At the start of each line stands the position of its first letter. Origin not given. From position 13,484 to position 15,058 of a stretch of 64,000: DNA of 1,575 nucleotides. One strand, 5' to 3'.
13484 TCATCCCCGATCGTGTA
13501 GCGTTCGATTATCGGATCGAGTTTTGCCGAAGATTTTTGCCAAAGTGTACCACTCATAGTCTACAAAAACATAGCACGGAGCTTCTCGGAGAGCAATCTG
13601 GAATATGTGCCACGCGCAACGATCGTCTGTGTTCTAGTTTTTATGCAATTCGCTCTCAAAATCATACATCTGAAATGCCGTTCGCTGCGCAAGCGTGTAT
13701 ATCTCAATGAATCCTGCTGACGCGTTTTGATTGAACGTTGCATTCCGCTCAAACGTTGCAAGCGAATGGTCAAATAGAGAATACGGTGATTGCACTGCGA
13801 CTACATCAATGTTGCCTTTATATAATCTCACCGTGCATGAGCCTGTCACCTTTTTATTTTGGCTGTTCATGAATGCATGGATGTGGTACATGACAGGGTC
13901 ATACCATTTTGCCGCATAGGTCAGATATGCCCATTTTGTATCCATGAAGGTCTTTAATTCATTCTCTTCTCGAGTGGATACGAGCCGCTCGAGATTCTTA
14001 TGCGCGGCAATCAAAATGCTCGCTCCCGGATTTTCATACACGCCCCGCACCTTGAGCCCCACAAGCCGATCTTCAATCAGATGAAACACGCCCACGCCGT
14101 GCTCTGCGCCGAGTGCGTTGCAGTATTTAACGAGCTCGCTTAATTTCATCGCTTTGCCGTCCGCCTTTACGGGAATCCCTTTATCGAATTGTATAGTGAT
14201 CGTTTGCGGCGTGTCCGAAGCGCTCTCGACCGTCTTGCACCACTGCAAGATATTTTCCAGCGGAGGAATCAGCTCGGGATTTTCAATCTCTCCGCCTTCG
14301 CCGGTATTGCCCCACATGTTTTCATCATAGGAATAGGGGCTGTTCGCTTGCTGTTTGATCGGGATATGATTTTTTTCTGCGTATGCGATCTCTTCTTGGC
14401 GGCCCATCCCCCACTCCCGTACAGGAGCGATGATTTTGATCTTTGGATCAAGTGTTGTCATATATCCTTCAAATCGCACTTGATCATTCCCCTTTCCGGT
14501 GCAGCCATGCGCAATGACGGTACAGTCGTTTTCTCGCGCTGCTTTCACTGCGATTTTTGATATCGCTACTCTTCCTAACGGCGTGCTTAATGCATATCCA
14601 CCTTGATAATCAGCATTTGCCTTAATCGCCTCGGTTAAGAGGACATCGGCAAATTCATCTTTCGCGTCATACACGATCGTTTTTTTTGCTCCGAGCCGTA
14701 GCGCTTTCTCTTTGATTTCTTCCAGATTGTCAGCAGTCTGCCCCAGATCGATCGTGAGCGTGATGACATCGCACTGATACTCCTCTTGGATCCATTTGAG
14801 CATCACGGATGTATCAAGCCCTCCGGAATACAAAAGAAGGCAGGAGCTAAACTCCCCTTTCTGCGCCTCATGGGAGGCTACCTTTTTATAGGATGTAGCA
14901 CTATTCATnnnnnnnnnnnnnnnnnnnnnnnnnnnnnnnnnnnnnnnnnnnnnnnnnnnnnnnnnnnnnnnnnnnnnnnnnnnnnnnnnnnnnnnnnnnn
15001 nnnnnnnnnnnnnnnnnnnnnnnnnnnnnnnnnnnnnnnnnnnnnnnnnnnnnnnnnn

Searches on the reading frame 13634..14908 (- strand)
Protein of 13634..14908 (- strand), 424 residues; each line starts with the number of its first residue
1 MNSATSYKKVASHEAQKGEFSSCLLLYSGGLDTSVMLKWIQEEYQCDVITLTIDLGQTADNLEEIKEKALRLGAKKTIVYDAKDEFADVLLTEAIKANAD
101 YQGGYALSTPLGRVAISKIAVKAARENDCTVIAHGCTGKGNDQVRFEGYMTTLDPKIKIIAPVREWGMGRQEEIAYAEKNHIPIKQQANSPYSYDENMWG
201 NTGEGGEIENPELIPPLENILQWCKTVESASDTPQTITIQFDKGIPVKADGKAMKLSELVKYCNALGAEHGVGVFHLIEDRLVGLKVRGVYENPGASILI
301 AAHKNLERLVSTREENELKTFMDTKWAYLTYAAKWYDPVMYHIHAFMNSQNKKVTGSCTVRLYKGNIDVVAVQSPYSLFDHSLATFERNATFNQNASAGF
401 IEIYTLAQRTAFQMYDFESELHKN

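Call 9: find_related_loci(query=window:13634-14908:-, collection=genome_contigs, flank=4000)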
Query window:13634-14908:- (424 aa) in genome_contigs; peptide patterns used: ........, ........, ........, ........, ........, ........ (x = any residue, [..] = any of these).
124 stretches matched a pattern; 106 encode a relative of the query (tblastn E <= 1e-3); the best 80 are kept; 80 distinct loci.
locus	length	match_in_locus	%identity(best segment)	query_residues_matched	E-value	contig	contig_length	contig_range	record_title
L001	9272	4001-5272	81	1-424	0e+0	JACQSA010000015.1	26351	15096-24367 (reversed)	MAG: Candidatus Uhrbacteria bacterium isolate NC_groundwater_1373_Ag_S-0.2um_44_41 S_p2_S4_coassembly_k141_988464, whole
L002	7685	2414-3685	82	1-424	0e+0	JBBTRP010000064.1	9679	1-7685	MAG: Patescibacteria group bacterium isolate H52-bin089_1 H52_bin089_1_000000000064, whole genome shotgun sequence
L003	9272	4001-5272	79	1-424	0e+0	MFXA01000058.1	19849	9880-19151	MAG: Candidatus Peregrinibacteria bacterium RIFCSPLOWO2_01_FULL_39_12 rifcsplowo2_01_scaffold_7249, whole genome shotgun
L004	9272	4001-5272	76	1-424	0e+0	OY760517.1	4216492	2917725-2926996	MAG: Melioribacteraceae bacterium isolate c8b6aad9-4aa7-488e-baf1-dd4234e1cecc genome assembly, chromosome: 1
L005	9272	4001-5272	79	1-424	0e+0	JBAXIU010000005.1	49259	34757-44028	MAG: Candidatus Peregrinibacteria bacterium isolate ELA357 MAG357_5, whole genome shotgun sequence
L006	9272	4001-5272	77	1-424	0e+0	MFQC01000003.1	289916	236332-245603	MAG: Candidatus Magasanikbacteria bacterium RIFCSPHIGHO2_02_FULL_48_18 rifcsphigho2_02_scaffold_119, whole genome shotgu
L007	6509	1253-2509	77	6-424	0e+0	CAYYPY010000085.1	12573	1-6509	MAG TPA_asm: uncultured Candidatus Saccharibacteria bacterium isolate SRP067234_co1_195 genome assembly, contig: k99_679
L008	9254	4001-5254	79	1-418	0e+0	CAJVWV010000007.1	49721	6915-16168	TPA_asm: uncultured bacterium isolate DRR093004_bin.4_MetaBAT_v2.12.1_MAG genome assembly, contig: NODE_392_length_49721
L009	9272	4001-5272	74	1-424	0e+0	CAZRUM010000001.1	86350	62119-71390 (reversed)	MAG TPA_asm: uncultured Gammaproteobacteria bacterium isolate SRP104257_co1_391 genome assembly, contig: NODE_28_length_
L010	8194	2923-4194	76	1-424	0e+0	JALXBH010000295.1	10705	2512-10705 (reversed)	MAG: Calditrichia bacterium isolate T2_metabat2_scaf2bin.084 T2_NODE_7951_length_10705_cov_3.556343, whole genome shotgu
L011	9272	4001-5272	75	1-424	0e+0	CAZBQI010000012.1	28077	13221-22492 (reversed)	MAG TPA_asm: uncultured Candidatus Saccharibacteria bacterium isolate binchicken_co105_30 genome assembly, contig: NODE_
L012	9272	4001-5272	75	1-424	0e+0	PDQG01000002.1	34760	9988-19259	MAG: bacterium DOLZORAL124_38_8 isolate DOLZORAL124_38_8 DolZOral124_scaffold_86_curated, whole genome shotgun sequence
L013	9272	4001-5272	76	1-424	0e+0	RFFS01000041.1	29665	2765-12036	MAG: Calditrichaeota bacterium isolate J004 k99_203206, whole genome shotgun sequence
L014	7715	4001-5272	74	1-424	0e+0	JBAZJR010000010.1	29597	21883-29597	MAG: Patescibacteria group bacterium isolate SO_2017_LW4_124 scaffold_3374_c1_LW137-91_2017, whole genome shotgun sequen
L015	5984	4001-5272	74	1-424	0e+0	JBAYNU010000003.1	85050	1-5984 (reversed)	MAG: Candidatus Magasanikiibacteriota bacterium isolate SO_2016_LW1_72 scaffold00135_LW64-88_2016, whole genome shotgun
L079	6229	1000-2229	60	1-410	7e-173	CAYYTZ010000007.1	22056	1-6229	MAG TPA_asm: uncultured Gammaproteobacteria bacterium isolate SRP011637_co1_72 genome assembly, contig: NODE_642_length_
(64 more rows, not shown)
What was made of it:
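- This ArgG clade is scattered across phyla, which suggests horizontal transfer (call 9). ArgG homologs align from residue 1 of the 424-aa form (call 9).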

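Call 13: find_encoding_contigs(protein=window:13634-14908:-, flank=3000, max_places=6)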
Protein window:13634-14908:- (424 aa): no gene with exactly this product is on record in the collection.
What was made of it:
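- Tried and rejected: find_encoding_contigs for the window's ArgG found no exact record (call 13).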

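Call 18: search_protein_families(library=pfam, proteins=[window:13634-14908:-])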
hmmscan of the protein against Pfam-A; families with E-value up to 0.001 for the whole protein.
window:13634-14908:- (424 aa): 4 families
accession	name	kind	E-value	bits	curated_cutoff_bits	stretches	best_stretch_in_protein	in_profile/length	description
PF20979.2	Arginosuc_syn_C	-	3.7e-67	226.6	27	1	192-409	1-217/219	Arginosuccinate synthase C-terminal domain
PF00764.25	Arginosuc_synth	-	1.9e-60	204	27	1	24-183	3-162/162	Arginosuccinate synthase N-terminal HUP domain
PF06508.19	QueC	-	0.0008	19.4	22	0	23-88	2-68/210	Queuosine biosynthesis protein QueC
PF00733.27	Asn_synthase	-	0.00099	19.3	21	0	26-110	23-98/354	Asparagine synthase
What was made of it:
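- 13634..14908 (-): argG (argininosuccinate synthase, 424 aa). Pfam Arginosuc_synth plus the C-terminal domain (call 18).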

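Call 61: search_protein_families(library=ncbifam, proteins=[L079:114-989:+, L079:2381-3739:+, window:13634-14908:-], max_evalue=0.00001)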
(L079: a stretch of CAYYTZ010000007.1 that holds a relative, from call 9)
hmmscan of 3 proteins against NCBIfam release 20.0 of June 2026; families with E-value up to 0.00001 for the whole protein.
L079:114-989:+ (291 aa): 14 families
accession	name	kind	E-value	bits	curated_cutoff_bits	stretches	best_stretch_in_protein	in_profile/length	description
NF001986.0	PRK00779.1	subfamily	6e-80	268.6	306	1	1-290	5-305/307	ornithine carbamoyltransferase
TIGR00658.1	orni_carb_tr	equivalog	2.7e-72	243.5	280.85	1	3-289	2-303/304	ornithine carbamoyltransferase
NF011380.0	PRK14805.1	equivalog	1.9e-67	227.4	421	1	1-290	1-301/302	ornithine carbamoyltransferase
TIGR04384.1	putr_carbamoyl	exception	7.6e-61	206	500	1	24-290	26-308/330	putrescine carbamoyltransferase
NF003286.0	PRK04284.1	subfamily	7.2e-41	140.4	515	1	25-251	34-275/332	ornithine carbamoyltransferase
NF002032.1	PRK00856.1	equivalog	1.5e-40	139.2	263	1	2-288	1-296/297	aspartate carbamoyltransferase catalytic subunit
NF009213.0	PRK12562.1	subfamily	1.6e-37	129.7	559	1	9-246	14-271/334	ornithine carbamoyltransferase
NF002470.0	PRK01713.1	equivalog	7.8e-36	124.2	545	1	23-253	33-278/334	ornithine carbamoyltransferase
NF003384.0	PRK04523.1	equivalog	3.5e-34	118.4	288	1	1-290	3-334/336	N-acetylornithine carbamoyltransferase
NF011379.0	PRK14804.1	equivalog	1.9e-33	115.9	373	1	3-290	8-310/311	ornithine carbamoyltransferase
TIGR00670.1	asp_carb_tr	equivalog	5.7e-32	111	236.95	1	2-289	1-303/304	aspartate carbamoyltransferase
NF010387.0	PRK13814.1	equivalog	3.5e-20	72.1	660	1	3-289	7-303/310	aspartate carbamoyltransferase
NF006046.0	PRK08192.1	equivalog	8.3e-17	61.4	512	1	41-287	50-315/339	aspartate carbamoyltransferase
NF008853.0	PRK11891.1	equivalog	6.2e-15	54.7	560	1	4-289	91-398/430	aspartate carbamoyltransferase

L079:2381-3739:+ (452 aa): 6 families
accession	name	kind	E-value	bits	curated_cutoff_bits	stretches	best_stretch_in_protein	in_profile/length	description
NF003763.0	PRK05354.1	equivalog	1e-58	199.4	369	2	16-326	23-364/636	biosynthetic arginine decarboxylase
TIGR01273.1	speA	equivalog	3e-56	191.2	624.1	2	18-325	17-355/624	arginine decarboxylase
TIGR01048.1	lysA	equivalog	6.9e-40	136.8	297.9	1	37-446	13-412/417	diaminopimelate decarboxylase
TIGR03099.1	dCO2ase_PEP1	hypoth_equivalog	1.5e-11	44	478.45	1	84-415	51-383/398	pyridoxal-dependent decarboxylase, exosortase A system-associated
NF052544.1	OrLyDeCDokD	equivalog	1.7e-10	40.1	700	1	206-411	200-419/461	ornithine/lysine decarboxylase DokD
NF006515.0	PRK08961.1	equivalog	2.7e-09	35.6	802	1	86-419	530-849/861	bifunctional aspartate kinase/diaminopimelate decarboxylase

window:13634-14908:- (424 aa): 6 families
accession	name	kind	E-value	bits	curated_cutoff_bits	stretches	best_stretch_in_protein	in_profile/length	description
NF001770.0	PRK00509.1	equivalog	2.8e-145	484.3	334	1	23-413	7-396/401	argininosuccinate synthase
TIGR00032.1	argG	equivalog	2.6e-131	438.5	268.2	1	25-409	4-387/394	argininosuccinate synthase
NF010392.0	PRK13820.1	equivalog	3e-125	418.3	512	1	23-413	5-390/395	argininosuccinate synthase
NF003385.0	PRK04527.1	equivalog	3.1e-71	240.1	603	1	24-407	7-388/401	argininosuccinate synthase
NF038212.1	argG_rel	exception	2.7e-55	187.8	425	1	21-378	15-367/381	argininosuccinate synthase-related protein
NF003779.0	PRK05370.1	equivalog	2e-49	168.7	657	1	26-389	17-392/448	argininosuccinate synthase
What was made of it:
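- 13634..14908 (-): NCBIfam equivalog NF001770 at 484 bits against a cut-off of 334 (call 61).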
